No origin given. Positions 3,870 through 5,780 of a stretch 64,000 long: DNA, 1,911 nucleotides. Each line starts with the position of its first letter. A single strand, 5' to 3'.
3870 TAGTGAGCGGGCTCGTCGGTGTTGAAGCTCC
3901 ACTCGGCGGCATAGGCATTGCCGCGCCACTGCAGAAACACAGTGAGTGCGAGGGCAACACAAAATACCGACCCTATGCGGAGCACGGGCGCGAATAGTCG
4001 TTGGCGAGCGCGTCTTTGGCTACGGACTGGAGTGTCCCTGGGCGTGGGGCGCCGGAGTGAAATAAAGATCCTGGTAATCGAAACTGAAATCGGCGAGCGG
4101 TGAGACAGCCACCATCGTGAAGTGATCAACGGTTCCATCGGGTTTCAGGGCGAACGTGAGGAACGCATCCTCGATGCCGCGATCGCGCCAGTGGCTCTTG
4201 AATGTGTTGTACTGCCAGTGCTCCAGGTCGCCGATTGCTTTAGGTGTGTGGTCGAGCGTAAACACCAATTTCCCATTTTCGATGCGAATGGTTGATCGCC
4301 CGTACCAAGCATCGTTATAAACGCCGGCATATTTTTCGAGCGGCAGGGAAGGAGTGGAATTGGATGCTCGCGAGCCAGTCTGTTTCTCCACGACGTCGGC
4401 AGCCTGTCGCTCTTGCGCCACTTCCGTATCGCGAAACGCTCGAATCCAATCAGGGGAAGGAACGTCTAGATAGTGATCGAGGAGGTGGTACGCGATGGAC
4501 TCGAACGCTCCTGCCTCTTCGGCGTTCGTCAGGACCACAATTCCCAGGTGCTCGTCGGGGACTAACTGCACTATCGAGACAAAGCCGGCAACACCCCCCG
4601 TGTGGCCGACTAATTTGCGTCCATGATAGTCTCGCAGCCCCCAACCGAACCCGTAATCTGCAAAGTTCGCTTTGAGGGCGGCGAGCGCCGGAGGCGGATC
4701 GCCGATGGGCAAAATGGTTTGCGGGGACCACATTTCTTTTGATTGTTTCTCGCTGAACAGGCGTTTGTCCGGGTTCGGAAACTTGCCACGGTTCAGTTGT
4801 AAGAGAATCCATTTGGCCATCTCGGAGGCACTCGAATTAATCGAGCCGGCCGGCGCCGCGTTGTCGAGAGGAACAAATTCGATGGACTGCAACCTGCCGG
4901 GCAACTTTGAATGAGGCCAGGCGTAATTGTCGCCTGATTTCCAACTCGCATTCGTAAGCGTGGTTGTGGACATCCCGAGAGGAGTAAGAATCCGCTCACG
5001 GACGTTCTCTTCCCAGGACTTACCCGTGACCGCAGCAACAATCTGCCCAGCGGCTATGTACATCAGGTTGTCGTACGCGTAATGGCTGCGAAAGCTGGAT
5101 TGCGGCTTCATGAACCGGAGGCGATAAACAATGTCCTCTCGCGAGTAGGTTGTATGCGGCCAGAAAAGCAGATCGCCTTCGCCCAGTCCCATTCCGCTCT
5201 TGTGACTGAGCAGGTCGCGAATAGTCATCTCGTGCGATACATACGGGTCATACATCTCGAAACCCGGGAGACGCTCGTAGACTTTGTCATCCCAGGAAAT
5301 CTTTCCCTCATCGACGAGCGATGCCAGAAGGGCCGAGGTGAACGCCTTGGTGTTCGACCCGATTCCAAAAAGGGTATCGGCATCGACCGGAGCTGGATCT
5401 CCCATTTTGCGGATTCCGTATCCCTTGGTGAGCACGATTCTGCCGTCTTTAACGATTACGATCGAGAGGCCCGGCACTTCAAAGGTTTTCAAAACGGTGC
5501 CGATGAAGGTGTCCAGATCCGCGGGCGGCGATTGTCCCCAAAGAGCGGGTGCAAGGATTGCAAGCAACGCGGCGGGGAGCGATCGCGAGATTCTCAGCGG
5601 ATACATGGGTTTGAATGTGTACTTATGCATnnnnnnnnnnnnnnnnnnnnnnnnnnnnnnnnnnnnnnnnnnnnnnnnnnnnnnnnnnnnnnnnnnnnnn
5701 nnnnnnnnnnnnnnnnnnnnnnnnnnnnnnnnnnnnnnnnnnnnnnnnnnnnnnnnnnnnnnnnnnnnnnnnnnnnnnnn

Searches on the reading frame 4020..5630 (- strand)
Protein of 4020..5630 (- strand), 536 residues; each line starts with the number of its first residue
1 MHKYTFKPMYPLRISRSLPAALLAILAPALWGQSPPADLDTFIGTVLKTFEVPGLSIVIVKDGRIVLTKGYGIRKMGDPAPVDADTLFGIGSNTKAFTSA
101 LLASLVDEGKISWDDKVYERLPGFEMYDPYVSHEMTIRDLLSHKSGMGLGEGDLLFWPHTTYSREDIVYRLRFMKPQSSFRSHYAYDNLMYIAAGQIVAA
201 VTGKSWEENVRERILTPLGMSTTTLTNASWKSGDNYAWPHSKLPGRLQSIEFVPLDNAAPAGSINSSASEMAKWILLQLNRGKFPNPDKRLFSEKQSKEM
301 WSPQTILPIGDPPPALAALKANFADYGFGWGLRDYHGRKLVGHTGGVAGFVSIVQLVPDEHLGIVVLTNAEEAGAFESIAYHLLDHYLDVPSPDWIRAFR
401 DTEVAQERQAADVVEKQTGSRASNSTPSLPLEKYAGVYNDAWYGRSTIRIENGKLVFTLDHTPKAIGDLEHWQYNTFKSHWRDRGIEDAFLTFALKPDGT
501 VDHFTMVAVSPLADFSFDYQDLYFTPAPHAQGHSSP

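Call 17: search_protein_families(library=ncbifam, proteins=[window:4020-5630:-], max_evalue=0.00001)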
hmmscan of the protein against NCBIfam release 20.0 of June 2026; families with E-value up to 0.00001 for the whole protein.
window:4020-5630:- (536 aa): 47 families (the best 25 are shown)
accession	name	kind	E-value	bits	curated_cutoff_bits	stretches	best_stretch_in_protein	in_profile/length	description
NF033085.1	bla_class_C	equivalog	5.4e-28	97.8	415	1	40-286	9-242/356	class C beta-lactamase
NF009622.0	PRK13128.1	equivalog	3.8e-24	85.1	443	1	38-228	8-195/518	D-aminopeptidase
NF007943.0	PRK10662.1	equivalog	2.5e-22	79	266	1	47-380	45-366/380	D-alanyl-D-alanine-carboxypeptidase/endopeptidase AmpH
NF045671.1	blaPNC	exception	4.8e-22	78.4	750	1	40-275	50-272/401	PNC family class C beta-lactamase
NF050810.1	blaCHC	exception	1.7e-20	73.3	780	1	22-285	13-261/387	CHC family extended-spectrum class C beta-lactamase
NF033159.0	blaPAC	exception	3.7e-20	72.1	850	1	23-279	15-257/380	PAC family class C beta-lactamase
NF041663.1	ampC_Sliq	exception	2.7e-19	69.4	860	1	18-287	7-262/378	cephalosporin-hydrolyzing class C beta-lactamase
NF002968.0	PRK03642.1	equivalog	4.7e-18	65.2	385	1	51-224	54-241/432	penicillin binding protein PBP4B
NF012172.1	FOX-MOX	exception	6.5e-18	64.8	700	1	22-243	16-227/382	FOX/MOX family class C beta-lactamase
NF012173.1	CMY2-MIR-ACT-EC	exception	8.1e-18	64.4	680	1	42-282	35-261/380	CMY2/MIR/ACT/EC family class C beta-lactamase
NF000397.2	blaACC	exception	2.7e-17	62.9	850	1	39-243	34-227/385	ACC family cephalosporin-hydrolyzing class C beta-lactamase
NF041662.1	ampC_Kaer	exception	4.5e-17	61.9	825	1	43-283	36-262/381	AmpC-Kaer family extended-spectrum class C beta-lactamase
NF012102.1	blaDHA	exception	2.4e-16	59.8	800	1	15-288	6-266/379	DHA family class C beta-lactamase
NF000423.2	blaSRT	exception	2.8e-16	59.7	860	1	18-287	7-262/378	SRT/SST family class C beta-lactamase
NF000239.3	MOX_CMY1_fam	exception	2.9e-16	59.7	770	1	39-243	36-230/383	CMY-1/MOX family class C beta-lactamase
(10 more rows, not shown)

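Call 73: search_protein_families(library=pfam, proteins=[window:4020-5630:-], max_evalue=0.01)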
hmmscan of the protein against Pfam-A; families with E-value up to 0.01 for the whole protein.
window:4020-5630:- (536 aa): 2 families
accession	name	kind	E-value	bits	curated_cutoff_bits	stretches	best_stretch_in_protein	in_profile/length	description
PF00144.29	Beta-lactamase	-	2.5e-66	224.6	27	1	51-377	13-318/329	Beta-lactamase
PF11954.13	DUF3471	-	7.9e-28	97.3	29.3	1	421-525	2-102/103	Domain of unknown function (DUF3471)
